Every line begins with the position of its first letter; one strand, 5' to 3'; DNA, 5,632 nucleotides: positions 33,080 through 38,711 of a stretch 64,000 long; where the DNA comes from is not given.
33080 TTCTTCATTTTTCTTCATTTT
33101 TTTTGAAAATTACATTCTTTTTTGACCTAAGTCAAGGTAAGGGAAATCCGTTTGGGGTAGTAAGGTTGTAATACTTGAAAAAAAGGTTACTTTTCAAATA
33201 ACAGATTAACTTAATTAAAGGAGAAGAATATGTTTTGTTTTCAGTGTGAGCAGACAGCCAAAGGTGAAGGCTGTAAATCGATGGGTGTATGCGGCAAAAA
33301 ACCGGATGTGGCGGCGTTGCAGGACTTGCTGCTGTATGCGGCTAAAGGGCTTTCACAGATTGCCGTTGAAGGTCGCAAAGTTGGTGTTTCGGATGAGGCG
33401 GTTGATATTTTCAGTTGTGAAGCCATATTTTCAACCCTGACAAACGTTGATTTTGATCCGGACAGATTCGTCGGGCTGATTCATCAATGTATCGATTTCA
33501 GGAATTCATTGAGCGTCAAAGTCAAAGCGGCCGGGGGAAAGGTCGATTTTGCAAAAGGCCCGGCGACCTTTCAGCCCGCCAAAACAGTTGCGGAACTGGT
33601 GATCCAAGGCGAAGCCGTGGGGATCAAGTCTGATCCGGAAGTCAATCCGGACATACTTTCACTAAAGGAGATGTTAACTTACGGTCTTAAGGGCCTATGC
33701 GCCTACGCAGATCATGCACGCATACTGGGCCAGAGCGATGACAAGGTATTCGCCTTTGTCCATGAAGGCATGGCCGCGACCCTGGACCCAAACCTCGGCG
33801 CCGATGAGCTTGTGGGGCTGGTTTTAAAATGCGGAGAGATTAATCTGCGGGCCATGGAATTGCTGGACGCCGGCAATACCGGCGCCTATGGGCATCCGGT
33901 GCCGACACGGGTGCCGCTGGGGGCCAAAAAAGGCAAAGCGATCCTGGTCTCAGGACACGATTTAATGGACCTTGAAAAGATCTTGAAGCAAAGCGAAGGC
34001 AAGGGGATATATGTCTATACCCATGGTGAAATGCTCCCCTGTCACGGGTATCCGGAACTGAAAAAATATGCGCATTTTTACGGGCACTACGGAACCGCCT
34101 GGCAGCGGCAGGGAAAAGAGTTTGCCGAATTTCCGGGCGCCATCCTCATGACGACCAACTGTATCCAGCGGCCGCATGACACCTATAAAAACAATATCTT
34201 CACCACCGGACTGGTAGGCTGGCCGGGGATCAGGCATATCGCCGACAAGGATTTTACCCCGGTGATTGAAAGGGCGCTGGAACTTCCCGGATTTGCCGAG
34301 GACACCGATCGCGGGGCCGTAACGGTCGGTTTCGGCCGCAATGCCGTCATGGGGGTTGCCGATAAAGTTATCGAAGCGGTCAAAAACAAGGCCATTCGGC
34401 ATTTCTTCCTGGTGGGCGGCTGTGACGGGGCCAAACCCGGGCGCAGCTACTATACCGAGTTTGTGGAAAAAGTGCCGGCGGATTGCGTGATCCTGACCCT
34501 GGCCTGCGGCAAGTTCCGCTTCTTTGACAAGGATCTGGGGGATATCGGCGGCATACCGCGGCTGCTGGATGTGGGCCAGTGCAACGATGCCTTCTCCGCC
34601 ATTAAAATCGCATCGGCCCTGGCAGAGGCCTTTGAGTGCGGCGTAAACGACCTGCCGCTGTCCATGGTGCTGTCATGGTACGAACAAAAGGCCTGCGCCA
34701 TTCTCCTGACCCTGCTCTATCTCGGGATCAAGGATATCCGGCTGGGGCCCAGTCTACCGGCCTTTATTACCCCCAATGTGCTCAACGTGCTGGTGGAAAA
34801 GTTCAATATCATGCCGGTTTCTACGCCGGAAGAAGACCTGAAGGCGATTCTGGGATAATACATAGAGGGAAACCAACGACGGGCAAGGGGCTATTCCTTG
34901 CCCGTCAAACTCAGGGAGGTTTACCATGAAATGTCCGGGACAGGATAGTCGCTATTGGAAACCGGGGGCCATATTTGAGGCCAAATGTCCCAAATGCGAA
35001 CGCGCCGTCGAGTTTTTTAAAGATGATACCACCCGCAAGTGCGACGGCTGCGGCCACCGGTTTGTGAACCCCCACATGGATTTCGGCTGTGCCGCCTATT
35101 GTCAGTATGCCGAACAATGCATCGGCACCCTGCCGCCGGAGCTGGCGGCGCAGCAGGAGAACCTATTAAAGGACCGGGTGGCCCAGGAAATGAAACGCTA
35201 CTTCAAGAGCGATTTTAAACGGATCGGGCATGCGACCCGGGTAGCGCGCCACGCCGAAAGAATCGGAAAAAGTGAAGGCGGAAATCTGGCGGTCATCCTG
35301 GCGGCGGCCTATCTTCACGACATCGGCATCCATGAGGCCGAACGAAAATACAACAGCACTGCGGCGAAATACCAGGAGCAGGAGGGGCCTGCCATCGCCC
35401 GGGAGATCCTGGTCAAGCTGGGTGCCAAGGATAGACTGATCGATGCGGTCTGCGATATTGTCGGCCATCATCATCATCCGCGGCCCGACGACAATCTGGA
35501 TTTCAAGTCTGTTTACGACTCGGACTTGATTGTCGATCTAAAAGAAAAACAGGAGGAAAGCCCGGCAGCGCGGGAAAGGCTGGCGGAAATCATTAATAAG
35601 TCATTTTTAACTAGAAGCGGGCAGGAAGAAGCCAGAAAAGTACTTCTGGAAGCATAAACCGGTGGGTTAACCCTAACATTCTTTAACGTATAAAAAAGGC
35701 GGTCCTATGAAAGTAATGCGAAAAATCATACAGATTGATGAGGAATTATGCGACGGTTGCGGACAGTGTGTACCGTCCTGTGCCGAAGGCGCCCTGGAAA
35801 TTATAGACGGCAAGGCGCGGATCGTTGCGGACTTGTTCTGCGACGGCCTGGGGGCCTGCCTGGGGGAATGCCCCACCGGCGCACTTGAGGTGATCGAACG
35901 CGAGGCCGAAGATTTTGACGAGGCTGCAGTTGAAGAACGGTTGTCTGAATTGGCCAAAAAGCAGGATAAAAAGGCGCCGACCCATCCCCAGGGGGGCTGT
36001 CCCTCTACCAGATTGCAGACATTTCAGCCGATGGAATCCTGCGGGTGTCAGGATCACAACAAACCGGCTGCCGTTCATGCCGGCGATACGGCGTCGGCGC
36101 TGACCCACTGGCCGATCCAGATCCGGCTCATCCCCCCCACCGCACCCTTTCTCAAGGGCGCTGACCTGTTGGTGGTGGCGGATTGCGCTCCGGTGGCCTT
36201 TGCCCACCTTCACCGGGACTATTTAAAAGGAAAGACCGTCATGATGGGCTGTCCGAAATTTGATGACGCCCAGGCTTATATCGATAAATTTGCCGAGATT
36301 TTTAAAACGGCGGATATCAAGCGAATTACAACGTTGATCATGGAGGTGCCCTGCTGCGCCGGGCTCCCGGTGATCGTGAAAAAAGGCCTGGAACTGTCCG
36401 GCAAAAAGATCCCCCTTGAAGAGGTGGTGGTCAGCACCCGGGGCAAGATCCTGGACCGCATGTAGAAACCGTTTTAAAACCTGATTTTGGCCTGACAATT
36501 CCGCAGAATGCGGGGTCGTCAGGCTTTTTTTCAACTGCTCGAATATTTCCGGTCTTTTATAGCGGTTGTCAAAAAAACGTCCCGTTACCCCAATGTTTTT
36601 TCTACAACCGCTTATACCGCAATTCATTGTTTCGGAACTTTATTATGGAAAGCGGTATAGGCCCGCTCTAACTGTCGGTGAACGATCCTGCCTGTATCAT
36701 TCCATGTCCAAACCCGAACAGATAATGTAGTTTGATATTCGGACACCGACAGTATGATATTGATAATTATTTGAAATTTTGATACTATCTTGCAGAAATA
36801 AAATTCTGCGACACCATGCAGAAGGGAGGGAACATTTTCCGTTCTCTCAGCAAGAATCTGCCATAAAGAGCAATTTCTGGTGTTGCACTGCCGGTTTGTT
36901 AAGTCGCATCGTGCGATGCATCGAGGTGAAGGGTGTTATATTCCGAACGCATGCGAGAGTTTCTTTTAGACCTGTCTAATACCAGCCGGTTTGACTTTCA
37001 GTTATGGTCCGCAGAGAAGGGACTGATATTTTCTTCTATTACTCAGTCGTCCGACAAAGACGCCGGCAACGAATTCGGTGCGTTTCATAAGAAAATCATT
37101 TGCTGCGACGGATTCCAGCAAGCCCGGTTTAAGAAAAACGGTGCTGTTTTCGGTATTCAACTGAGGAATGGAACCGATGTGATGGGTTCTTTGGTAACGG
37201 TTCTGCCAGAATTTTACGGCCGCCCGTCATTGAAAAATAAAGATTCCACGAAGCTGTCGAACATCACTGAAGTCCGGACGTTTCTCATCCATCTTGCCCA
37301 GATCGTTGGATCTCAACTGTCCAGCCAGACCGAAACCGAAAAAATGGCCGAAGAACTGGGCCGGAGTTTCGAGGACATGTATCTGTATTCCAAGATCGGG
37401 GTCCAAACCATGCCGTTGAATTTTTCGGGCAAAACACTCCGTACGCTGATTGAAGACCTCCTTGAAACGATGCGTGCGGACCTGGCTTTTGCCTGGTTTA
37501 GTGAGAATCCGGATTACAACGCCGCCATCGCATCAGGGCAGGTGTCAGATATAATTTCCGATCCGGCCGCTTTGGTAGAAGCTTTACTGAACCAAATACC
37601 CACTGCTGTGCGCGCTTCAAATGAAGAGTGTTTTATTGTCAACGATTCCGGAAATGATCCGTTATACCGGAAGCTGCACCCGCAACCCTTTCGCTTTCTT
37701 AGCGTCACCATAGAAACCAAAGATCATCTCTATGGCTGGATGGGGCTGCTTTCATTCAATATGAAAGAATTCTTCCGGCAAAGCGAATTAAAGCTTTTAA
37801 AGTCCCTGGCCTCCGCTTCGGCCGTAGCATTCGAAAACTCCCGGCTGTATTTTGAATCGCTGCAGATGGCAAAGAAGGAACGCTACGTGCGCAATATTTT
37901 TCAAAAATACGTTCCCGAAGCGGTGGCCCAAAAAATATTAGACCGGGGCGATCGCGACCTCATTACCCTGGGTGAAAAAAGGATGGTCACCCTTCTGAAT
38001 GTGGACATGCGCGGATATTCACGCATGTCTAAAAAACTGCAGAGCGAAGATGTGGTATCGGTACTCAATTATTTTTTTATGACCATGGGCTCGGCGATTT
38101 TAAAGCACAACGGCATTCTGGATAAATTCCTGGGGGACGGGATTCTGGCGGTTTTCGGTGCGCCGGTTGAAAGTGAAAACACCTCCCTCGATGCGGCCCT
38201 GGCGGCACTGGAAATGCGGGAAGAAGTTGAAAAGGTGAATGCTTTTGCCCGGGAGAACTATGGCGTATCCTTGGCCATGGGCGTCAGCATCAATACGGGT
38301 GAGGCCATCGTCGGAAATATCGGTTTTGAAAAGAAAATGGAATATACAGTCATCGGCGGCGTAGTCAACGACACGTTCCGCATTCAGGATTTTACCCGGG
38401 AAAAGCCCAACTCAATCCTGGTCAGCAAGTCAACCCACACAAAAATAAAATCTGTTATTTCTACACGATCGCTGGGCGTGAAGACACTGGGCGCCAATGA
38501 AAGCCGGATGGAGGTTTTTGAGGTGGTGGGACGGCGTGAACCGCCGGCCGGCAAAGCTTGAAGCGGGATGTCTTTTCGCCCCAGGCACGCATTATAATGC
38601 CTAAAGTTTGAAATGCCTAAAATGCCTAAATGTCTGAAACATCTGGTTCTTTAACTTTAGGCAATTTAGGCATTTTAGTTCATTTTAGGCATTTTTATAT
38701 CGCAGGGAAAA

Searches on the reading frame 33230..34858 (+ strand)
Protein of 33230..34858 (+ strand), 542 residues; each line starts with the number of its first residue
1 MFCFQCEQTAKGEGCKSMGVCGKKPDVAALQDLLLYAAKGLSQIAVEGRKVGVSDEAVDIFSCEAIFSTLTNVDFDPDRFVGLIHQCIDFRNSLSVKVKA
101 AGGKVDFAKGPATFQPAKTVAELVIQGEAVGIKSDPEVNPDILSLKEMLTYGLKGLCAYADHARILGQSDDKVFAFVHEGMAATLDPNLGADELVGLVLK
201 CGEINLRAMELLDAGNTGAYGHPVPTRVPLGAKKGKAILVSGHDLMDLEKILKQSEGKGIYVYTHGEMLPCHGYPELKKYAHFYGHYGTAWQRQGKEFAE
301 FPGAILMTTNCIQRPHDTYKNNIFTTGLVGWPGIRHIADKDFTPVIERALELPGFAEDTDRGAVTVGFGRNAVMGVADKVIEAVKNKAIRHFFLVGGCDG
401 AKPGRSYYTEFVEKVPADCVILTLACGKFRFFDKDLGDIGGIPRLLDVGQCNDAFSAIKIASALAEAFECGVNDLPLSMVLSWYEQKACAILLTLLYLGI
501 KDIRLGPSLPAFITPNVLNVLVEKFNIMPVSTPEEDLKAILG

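Call 95: search_protein_families(library=pfam, proteins=[window:33230-34858:+], max_evalue=0.00001)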
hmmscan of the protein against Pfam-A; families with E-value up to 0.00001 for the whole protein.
window:33230-34858:+ (542 aa): 1 family
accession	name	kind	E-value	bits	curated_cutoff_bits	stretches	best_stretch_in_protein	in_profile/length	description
PF03063.25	Prismane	-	4.5e-170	567.1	27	1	1-538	1-513/513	Prismane/CO dehydrogenase family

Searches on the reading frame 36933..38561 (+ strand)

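Call 84: search_protein_families(library=pfam, proteins=[window:36933-38561:+], max_evalue=0.001)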
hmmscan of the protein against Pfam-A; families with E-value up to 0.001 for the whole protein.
window:36933-38561:+ (542 aa): 3 families
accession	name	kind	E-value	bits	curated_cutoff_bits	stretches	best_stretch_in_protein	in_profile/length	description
PF00211.25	Guanylate_cyc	-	2.6e-13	50.4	21.9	1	349-506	6-156/183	Adenylate and Guanylate cyclase catalytic domain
PF13185.12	GAF_2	-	1.2e-08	35.7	28.6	1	168-301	7-136/136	GAF domain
PF01590.32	GAF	-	0.00016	22.6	22.4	1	168-299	5-132/133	GAF domain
